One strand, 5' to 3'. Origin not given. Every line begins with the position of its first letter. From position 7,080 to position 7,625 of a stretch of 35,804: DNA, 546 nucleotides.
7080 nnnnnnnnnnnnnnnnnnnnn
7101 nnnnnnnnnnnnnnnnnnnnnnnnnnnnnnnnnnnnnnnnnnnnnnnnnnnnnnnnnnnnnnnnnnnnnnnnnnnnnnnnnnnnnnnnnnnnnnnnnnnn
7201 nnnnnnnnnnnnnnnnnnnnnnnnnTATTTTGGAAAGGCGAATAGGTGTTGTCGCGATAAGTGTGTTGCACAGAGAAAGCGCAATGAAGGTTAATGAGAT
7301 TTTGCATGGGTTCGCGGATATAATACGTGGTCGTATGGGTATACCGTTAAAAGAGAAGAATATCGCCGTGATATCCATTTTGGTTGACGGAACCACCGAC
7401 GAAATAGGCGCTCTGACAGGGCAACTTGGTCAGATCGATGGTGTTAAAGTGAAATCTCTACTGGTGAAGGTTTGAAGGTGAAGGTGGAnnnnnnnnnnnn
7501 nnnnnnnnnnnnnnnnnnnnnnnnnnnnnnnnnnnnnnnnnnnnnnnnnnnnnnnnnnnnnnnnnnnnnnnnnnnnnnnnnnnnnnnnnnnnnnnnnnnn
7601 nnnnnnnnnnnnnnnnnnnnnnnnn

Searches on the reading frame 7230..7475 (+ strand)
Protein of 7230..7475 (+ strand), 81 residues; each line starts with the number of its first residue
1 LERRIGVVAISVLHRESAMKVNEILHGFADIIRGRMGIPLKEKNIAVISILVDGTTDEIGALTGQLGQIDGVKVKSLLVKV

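Call 27: search_protein_families(library=pfam, proteins=[window:7230-7475:+], max_evalue=0.001)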
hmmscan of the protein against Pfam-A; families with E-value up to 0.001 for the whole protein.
window:7230-7475:+ (81 aa): 2 families
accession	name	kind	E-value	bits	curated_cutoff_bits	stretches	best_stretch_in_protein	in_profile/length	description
PF21699.3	TM1266-like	-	1.3e-30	105.6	27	1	4-76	1-74/74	Iron-only hydrogenase system regulator, putative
PF08753.17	NikR_C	-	1.3e-06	28.9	22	1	14-75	12-72/77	NikR C terminal nickel binding domain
